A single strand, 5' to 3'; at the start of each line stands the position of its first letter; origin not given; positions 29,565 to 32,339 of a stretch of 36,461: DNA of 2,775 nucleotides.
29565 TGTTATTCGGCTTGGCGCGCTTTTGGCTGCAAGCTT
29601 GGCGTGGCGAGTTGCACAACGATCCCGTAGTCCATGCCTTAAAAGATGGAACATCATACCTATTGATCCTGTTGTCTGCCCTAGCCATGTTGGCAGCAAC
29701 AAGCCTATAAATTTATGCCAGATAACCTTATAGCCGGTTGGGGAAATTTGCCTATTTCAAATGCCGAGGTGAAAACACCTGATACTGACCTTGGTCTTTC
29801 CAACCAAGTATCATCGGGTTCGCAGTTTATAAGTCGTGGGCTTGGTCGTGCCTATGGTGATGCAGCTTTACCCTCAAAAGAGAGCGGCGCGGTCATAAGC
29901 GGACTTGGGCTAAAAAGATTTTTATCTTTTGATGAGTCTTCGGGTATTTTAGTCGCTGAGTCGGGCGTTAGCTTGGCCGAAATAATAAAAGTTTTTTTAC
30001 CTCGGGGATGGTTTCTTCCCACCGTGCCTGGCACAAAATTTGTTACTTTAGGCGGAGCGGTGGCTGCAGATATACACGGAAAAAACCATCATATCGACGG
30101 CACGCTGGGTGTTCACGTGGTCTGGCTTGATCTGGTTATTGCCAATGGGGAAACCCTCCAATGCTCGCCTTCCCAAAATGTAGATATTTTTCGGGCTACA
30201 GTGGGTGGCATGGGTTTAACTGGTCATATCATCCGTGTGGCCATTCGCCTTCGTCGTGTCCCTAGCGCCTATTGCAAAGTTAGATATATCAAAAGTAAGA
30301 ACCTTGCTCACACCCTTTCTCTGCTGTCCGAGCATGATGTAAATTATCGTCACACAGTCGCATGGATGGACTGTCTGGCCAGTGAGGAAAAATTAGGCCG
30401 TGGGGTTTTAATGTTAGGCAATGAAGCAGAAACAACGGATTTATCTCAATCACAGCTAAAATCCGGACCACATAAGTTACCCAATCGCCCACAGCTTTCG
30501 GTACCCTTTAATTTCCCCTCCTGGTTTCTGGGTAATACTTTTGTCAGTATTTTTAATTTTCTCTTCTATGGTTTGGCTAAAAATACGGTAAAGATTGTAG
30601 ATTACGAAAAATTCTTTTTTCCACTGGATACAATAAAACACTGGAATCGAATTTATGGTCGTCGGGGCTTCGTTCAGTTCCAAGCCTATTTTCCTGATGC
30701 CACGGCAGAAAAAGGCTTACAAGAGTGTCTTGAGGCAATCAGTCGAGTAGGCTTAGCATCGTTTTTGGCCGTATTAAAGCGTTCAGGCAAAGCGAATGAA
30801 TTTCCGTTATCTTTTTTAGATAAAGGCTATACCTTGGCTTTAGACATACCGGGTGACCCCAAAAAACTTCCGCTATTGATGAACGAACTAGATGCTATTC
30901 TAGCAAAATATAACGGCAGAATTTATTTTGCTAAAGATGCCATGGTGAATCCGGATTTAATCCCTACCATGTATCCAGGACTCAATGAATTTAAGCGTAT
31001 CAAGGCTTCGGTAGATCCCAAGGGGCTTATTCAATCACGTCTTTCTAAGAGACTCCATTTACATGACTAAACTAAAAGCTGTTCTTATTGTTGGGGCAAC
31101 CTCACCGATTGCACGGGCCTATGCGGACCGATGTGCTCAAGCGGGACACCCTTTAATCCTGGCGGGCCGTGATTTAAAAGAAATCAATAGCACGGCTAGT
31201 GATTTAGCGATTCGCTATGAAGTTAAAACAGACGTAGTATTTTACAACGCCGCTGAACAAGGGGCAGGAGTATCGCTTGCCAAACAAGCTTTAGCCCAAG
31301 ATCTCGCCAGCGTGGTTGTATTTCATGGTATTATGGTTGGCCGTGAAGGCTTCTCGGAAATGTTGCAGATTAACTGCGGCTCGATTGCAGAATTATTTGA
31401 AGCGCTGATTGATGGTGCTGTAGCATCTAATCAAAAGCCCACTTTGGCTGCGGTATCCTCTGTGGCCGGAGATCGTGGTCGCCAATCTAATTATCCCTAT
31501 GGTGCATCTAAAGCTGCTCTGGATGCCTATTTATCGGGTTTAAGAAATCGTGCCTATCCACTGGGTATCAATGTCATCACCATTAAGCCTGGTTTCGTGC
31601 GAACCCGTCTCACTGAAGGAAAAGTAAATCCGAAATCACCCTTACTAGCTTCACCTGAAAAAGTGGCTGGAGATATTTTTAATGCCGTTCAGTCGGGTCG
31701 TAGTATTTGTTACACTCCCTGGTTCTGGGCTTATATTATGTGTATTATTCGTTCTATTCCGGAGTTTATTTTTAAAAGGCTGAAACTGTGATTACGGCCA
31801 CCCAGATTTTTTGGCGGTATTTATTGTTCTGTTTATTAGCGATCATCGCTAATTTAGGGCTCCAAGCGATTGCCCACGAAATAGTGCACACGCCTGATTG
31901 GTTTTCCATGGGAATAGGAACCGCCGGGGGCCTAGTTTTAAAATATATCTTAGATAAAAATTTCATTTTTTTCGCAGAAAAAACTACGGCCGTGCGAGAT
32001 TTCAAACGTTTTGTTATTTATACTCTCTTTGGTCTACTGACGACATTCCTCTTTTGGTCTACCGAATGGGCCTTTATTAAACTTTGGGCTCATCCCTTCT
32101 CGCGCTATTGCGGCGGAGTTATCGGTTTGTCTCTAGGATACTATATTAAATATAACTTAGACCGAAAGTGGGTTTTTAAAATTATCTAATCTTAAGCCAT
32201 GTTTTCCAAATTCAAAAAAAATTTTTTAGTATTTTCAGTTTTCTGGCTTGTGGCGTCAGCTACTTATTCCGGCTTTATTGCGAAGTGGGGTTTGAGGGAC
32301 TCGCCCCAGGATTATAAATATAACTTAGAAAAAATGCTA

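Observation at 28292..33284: Complete mycobacterial-type polyprenyl-phospho-D-arabinofuranose (DPA-like) donor pathway embedded in a Wzx/Wzy polysaccharide operon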

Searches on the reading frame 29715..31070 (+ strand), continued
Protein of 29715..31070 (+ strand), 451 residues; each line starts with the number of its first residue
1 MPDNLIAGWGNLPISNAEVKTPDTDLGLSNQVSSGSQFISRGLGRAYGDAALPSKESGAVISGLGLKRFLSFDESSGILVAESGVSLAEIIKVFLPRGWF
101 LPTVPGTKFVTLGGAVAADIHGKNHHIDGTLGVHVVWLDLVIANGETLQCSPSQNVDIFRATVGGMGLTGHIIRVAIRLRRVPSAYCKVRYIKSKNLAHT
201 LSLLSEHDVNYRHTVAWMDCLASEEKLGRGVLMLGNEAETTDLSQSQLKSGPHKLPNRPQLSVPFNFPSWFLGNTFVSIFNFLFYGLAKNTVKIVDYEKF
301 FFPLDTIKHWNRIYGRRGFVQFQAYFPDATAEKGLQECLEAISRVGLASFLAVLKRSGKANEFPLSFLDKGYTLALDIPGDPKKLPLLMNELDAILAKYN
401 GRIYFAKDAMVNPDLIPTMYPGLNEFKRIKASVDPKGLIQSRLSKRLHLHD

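Call 108: get_annotated_region(hit=H78, flank=9000)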
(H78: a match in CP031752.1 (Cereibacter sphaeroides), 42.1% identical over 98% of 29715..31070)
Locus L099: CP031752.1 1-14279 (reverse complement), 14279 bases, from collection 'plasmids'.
description: Cereibacter sphaeroides strain EBL0706 plasmid p.A, complete sequence
organism: Cereibacter sphaeroides (NCBI taxid 1063)
taxonomy: Bacteria; Pseudomonadota; Alphaproteobacteria; Rhodobacterales; Paracoccaceae; Cereibacter; Cereibacter sphaeroides
host: -; source: cell culture; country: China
typing (MOB-suite, as given by PLSDB): non-mobilizable; replicon rep_cluster_252
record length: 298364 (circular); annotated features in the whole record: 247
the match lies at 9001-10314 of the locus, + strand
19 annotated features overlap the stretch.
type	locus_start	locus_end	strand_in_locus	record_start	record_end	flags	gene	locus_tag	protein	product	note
CDS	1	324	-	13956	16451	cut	napA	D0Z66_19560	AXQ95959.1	periplasmic nitrate reductase subunit alpha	-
CDS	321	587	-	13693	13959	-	-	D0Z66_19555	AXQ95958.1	F420 reductase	-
CDS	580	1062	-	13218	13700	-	napF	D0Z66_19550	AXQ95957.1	ferredoxin-type protein NapF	-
CDS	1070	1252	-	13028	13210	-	napE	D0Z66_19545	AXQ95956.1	periplasmic nitrate reductase, NapE protein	-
CDS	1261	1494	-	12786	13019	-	-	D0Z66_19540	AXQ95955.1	nitrate reductase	-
CDS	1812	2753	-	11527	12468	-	-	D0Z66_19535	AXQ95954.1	nitrate reductase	-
CDS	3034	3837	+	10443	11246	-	-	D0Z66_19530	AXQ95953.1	glycosyl transferase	-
CDS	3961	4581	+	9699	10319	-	-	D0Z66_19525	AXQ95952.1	class I SAM-dependent methyltransferase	-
CDS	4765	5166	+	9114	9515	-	-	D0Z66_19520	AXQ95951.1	hypothetical protein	-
CDS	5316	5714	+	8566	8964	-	-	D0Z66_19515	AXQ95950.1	hypothetical protein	-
CDS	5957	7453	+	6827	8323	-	-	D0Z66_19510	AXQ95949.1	UbiA family prenyltransferase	-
CDS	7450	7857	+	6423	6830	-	-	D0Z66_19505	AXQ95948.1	GtrA family protein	-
CDS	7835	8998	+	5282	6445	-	-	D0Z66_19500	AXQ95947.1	hypothetical protein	-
CDS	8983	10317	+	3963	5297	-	-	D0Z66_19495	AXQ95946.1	FAD-binding oxidoreductase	-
CDS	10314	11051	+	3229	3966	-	-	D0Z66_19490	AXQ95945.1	SDR family oxidoreductase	-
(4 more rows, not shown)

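Call 109: get_annotated_region(hit=H88, flank=9000)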
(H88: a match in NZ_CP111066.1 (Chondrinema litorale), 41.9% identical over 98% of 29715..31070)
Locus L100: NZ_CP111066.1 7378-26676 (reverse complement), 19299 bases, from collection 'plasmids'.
description: Chondrinema litorale strain WSW3-B12 plasmid unnamed24, complete sequence
organism: Chondrinema litorale (NCBI taxid 2994555)
taxonomy: Bacteria; Bacteroidota; Cytophagia; Cytophagales; Flammeovirgaceae; Chondrinema; Chondrinema litorale
host: -; source: Seaweed,red alga; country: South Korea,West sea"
typing (MOB-suite, as given by PLSDB): non-mobilizable
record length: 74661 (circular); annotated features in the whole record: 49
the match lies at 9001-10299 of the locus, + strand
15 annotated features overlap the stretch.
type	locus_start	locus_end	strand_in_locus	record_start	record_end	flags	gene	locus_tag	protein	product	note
CDS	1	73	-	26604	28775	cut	-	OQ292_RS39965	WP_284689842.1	hypothetical protein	-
CDS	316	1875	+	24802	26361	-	-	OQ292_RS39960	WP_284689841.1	hypothetical protein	-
CDS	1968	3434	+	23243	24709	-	-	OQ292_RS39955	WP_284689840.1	DUF2723 domain-containing protein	-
CDS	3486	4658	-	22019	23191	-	-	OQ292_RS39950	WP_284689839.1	IS3 family transposase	-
CDS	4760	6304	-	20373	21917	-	-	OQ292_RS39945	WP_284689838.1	glycosyltransferase family 39 protein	-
CDS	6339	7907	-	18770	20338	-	-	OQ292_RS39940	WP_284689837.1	hypothetical protein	-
CDS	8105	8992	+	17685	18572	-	-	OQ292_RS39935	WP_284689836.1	decaprenyl-phosphate phosphoribosyltransferase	-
CDS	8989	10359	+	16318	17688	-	-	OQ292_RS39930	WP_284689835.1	FAD-binding oxidoreductase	-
CDS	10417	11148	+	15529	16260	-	-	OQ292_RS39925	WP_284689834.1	SDR family oxidoreductase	-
CDS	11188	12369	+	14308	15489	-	-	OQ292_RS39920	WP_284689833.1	acyltransferase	-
CDS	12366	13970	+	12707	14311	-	-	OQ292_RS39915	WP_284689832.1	glycosyltransferase family 39 protein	-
CDS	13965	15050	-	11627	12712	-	-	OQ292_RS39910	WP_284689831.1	acyltransferase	-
CDS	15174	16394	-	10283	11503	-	-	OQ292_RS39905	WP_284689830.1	hypothetical protein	-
CDS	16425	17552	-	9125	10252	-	-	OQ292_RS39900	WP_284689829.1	hypothetical protein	-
CDS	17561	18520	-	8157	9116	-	-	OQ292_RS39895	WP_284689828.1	replication initiation protein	GO:0006270 - DNA replication initiation [Evidence IEA]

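Call 110: get_annotated_region(hit=H121, flank=9000)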
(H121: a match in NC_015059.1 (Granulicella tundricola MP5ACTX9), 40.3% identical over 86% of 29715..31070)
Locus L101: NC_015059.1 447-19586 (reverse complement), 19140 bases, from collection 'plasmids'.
description: Granulicella tundricola MP5ACTX9 plasmid pACIX904, complete sequence
organism: Granulicella tundricola MP5ACTX9 (NCBI taxid 1198114)
taxonomy: Bacteria; Acidobacteriota; Terriglobia; Terriglobales; Acidobacteriaceae; Granulicella; Granulicella tundricola; Granulicella tundricola MP5ACTX9
host: -; source: -; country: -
typing (MOB-suite, as given by PLSDB): mobilizable; replicon rep_cluster_1347; relaxase MOBF
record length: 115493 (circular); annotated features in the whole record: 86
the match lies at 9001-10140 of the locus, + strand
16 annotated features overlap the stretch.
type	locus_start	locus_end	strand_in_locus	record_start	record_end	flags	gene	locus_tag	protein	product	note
CDS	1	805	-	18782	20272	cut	-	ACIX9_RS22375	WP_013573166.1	UbiA family prenyltransferase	-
CDS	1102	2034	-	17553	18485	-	-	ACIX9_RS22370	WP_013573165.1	glycosyltransferase family 8 protein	-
CDS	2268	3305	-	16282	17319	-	-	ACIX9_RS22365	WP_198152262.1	hypothetical protein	-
CDS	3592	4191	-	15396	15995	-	-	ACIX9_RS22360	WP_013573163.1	YdcF family protein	-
CDS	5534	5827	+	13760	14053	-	-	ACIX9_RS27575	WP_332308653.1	hypothetical protein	-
CDS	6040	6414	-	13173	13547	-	-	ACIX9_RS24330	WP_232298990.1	helix-turn-helix transcriptional regulator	-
CDS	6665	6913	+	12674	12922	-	-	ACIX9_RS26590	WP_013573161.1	hypothetical protein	-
CDS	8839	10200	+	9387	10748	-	-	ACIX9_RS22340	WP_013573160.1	FAD-binding oxidoreductase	-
CDS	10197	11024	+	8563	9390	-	-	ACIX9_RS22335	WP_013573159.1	SDR family oxidoreductase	-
CDS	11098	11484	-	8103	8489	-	-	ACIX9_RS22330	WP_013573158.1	type II toxin-antitoxin system VapC family toxin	-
CDS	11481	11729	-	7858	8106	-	-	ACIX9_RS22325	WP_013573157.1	toxin-antitoxin system subunit antitoxin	-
CDS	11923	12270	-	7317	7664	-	-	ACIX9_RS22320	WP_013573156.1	hypothetical protein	-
CDS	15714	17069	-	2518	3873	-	-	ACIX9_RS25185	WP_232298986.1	ISL3 family transposase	-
CDS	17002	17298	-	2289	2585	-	-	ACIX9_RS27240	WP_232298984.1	transposase family protein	-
CDS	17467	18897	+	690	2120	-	-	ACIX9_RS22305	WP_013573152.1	ISNCY family transposase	-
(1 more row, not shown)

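Call 111: get_annotated_region(hit=H129, flank=9000)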
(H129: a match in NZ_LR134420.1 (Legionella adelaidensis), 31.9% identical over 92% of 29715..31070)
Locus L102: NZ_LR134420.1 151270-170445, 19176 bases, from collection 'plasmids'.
description: Legionella adelaidensis strain NCTC12735 plasmid 11, complete sequence
organism: Legionella adelaidensis (NCBI taxid 45056)
taxonomy: Bacteria; Pseudomonadota; Gammaproteobacteria; Legionellales; Legionellaceae; Legionella; Legionella adelaidensis
host: -; source: environmental,Cooling tower water; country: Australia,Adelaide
typing (MOB-suite, as given by PLSDB): non-mobilizable
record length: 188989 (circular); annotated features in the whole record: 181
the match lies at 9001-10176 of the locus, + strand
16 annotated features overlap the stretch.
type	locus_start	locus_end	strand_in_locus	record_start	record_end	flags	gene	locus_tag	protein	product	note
CDS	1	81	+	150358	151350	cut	hemB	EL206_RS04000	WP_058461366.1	porphobilinogen synthase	GO:0033014 - tetrapyrrole biosynthetic process [Evidence IEA]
CDS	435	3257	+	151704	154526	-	-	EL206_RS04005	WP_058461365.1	ribonucleoside-diphosphate reductase subunit alpha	GO:0006260 - DNA replication [Evidence IEA]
CDS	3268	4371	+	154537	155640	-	-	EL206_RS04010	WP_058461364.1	ribonucleotide-diphosphate reductase subunit beta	GO:0009263 - deoxyribonucleotide biosynthetic process [Evidence IEA]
CDS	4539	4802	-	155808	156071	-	-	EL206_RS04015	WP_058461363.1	hypothetical protein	-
CDS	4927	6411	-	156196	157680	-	lysS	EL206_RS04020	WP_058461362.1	lysine--tRNA ligase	GO:0006430 - lysyl-tRNA aminoacylation [Evidence IEA]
CDS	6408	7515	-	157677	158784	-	prfB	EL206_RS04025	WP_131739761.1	peptide chain release factor 2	-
CDS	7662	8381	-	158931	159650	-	-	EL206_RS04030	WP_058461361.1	RNA polymerase sigma factor FliA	GO:0006352 - DNA-templated transcription initiation [Evidence IEA]; GO:0006355 - regulation of DNA-templated ...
CDS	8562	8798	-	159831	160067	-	-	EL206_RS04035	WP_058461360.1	hypothetical protein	-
CDS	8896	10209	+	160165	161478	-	-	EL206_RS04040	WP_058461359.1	FAD-binding oxidoreductase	-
CDS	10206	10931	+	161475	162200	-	-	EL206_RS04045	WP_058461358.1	SDR family NAD(P)-dependent oxidoreductase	-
CDS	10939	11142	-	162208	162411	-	-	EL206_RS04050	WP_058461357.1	Thivi_2564 family membrane protein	-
CDS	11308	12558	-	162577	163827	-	-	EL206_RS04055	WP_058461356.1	aspartate kinase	GO:0009089 - lysine biosynthetic process via diaminopimelate [Evidence IEA]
CDS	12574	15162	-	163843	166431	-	alaS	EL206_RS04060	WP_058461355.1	alanine--tRNA ligase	GO:0006419 - alanyl-tRNA aminoacylation [Evidence IEA]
CDS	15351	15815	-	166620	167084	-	recX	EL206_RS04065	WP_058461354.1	recombination regulator RecX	-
CDS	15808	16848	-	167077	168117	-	recA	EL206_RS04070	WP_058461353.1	recombinase RecA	GO:0006310 - DNA recombination [Evidence IEA]; GO:0006281 - DNA repair [Evidence IEA]; GO:0009432 - SOS response ...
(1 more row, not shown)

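Call 112: get_annotated_region(hit=H119, flank=9000)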
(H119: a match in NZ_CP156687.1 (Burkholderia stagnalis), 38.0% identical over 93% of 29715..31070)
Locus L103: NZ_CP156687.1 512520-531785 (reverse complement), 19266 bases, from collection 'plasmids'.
description: Burkholderia stagnalis strain YJ-2 plasmid plas2, complete sequence
organism: Burkholderia stagnalis (NCBI taxid 1503054)
taxonomy: Bacteria; Pseudomonadota; Betaproteobacteria; Burkholderiales; Burkholderiaceae; Burkholderia; Burkholderia stagnalis
host: -; source: Bacterial cells,soils collected in Guangdong Province, China; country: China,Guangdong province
typing (MOB-suite, as given by PLSDB): non-mobilizable
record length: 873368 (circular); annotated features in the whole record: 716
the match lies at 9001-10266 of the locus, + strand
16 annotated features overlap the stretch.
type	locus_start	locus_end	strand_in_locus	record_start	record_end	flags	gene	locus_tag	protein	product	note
CDS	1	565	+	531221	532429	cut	-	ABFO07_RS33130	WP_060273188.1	Bcr/CflA family efflux MFS transporter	GO:0042908 - xenobiotic transport [Evidence IEA]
CDS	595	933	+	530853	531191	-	-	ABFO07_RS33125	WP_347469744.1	protein tyrosine phosphatase family protein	-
CDS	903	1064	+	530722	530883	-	-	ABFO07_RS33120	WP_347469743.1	hypothetical protein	-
CDS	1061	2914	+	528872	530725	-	-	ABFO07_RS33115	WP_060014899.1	L-tyrosine/L-tryptophan isonitrile synthase family protein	-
CDS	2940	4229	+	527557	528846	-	-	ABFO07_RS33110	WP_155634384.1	nucleotide disphospho-sugar-binding domain-containing protein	-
CDS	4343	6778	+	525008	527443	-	-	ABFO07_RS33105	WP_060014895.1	hypothetical protein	-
CDS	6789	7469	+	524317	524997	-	-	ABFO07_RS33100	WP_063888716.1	class I SAM-dependent methyltransferase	-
CDS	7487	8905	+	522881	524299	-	-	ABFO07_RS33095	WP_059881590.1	UbiA family prenyltransferase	-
CDS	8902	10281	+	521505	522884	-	-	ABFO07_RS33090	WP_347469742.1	FAD-binding oxidoreductase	-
CDS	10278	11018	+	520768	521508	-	-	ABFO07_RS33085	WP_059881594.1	SDR family oxidoreductase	-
CDS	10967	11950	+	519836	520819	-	-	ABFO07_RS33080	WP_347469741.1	SDR family oxidoreductase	-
CDS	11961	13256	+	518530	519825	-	-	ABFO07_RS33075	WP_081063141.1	NAD(P)/FAD-dependent oxidoreductase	-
CDS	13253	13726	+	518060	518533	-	-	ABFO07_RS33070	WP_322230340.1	GtrA family protein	GO:0000271 - polysaccharide biosynthetic process [Evidence IEA]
CDS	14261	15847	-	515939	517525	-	-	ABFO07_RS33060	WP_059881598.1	glycosyl hydrolase family 18 protein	GO:0005975 - carbohydrate metabolic process [Evidence IEA]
CDS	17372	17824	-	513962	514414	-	fabZ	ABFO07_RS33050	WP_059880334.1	3-hydroxyacyl-ACP dehydratase FabZ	-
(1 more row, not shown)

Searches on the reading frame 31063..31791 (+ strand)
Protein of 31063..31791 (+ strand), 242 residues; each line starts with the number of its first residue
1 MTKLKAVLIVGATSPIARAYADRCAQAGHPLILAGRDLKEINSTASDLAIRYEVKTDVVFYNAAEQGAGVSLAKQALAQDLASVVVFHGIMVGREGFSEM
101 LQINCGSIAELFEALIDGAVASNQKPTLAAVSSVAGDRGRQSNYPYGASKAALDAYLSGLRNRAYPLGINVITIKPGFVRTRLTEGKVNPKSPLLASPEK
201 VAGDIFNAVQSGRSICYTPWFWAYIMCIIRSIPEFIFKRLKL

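Call 3: search_protein_families(library=pfam, proteins=[window:31063-31791:+], max_evalue=0.01)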
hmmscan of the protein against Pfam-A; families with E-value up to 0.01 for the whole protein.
window:31063-31791:+ (242 aa): 3 families
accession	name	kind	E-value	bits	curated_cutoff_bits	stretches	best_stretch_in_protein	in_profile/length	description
PF00106.31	adh_short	-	5.9e-20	72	26.6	1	5-187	1-190/195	short chain dehydrogenase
PF13561.12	adh_short_C2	-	1.1e-13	51.8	27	1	11-187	1-184/236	Enoyl-(Acyl carrier protein) reductase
PF08659.16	KR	-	0.0047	17.3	22.6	0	7-165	3-168/180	KR domain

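Call 4: search_protein_families(library=ncbifam, proteins=[window:31063-31791:+], max_evalue=0.01)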
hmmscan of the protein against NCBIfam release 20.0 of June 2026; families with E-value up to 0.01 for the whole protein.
window:31063-31791:+ (242 aa): 132 families (the best 25 are shown)
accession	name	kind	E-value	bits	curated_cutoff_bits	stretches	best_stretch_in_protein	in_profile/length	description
NF005489.0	PRK07102.1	equivalog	8e-70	235.2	267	1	5-242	2-243/243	SDR family oxidoreductase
NF053786.1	DcplherypntRedDprE2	equivalog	1.2e-34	120.1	250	1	4-241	8-251/252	decaprenylphospho-beta-D-erythro-pentofuranosid-2-ulose 2-reductase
NF005437.0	PRK07024.1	equivalog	1.3e-31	110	266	1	3-240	3-246/259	SDR family oxidoreductase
NF004110.0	PRK05599.1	equivalog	5.9e-25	88.2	362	1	6-239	2-243/246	SDR family oxidoreductase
NF006099.0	PRK08251.1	equivalog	5.4e-19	68.4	253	1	3-240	3-249/250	SDR family oxidoreductase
NF004765.0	PRK06101.1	equivalog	7.5e-17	61.3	406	1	5-236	2-230/241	SDR family oxidoreductase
NF040690.1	mycolate_SDR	equivalog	4.5e-15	55.8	380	1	6-185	10-195/265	mycolate reductase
NF006118.0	PRK08264.1-4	subfamily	2.1e-14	53.6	279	1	5-218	6-216/244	SDR family oxidoreductase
NF006073.0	PRK08219.1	equivalog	8e-14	51.9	218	1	4-210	3-210/227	SDR family oxidoreductase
NF004825.0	PRK06181.1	equivalog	1.4e-13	50.7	215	1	4-192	6-201/268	SDR family oxidoreductase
NF005559.1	PRK07231.1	subfamily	1.8e-13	50.6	215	1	5-190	5-197/249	glucose 1-dehydrogenase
NF005672.0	PRK07454.1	equivalog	2.6e-13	49.8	234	1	2-207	4-219/241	SDR family oxidoreductase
NF005881.0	PRK07832.1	equivalog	9.1e-13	48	296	1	5-185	10-199/287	SDR family oxidoreductase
NF047420.2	EF_P_mod_YmfI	equivalog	1.2e-12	48.1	238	1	7-185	2-184/236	elongation factor P 5-aminopentanone reductase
NF005878.0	PRK07825.1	subfamily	1.5e-12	47.5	287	1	5-236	10-244/278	short chain dehydrogenase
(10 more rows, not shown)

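Call 12: search_solved_structures(query=window:31063-31791:+, max_evalue=1e-10, show_alignments=1)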
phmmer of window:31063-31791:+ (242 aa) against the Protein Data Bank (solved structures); distinct sequences matched with E-value up to 1e-10: 2.
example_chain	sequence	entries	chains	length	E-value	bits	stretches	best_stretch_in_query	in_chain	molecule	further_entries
21gq_C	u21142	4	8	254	1.5e-18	70.6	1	7-241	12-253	Decaprenylphosphoryl-2-keto-beta-D-erythro-pentose reductase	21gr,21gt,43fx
5mln_A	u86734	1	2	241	2e-12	50.6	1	2-204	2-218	Alcohol dehydrogenase 3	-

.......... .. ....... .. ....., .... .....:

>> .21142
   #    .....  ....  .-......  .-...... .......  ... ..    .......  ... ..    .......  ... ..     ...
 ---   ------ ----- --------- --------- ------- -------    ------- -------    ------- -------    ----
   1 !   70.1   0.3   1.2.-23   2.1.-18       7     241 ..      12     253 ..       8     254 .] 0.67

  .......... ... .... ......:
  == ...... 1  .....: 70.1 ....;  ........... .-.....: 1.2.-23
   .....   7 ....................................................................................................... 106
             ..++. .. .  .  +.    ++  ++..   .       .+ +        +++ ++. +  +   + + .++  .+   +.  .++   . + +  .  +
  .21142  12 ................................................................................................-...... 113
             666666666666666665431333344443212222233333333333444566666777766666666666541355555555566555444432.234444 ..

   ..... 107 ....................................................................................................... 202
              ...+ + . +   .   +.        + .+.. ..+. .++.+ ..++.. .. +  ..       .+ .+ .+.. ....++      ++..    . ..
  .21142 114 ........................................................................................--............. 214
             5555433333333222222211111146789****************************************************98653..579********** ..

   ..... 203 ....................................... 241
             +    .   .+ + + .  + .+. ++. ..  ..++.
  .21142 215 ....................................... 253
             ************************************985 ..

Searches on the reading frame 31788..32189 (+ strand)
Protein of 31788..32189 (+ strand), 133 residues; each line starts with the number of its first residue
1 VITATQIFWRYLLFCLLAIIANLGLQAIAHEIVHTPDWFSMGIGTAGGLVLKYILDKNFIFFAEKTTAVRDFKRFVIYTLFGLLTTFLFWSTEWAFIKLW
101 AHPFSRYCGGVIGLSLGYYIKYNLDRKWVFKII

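Call 3: search_protein_families(library=pfam, proteins=[window:31788-32189:+], max_evalue=0.01)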
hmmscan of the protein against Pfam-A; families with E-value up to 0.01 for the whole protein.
window:31788-32189:+ (133 aa): 1 family
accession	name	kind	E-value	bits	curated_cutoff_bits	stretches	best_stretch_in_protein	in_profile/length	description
PF04138.20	GtrA_DPMS_TM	-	9.8e-09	35.9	26.1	1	10-130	1-117/117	GtrA/DPMS, transmembrane domain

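Call 4: search_protein_families(library=ncbifam, proteins=[window:31788-32189:+], max_evalue=0.01)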
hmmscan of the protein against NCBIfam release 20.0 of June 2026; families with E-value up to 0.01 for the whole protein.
window:31788-32189:+ (133 aa): 1 family
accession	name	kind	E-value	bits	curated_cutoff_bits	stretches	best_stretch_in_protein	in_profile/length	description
NF037976.1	gtrA_1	subfamily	5.3e-40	136.4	50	1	9-130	3-126/126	GtrA family protein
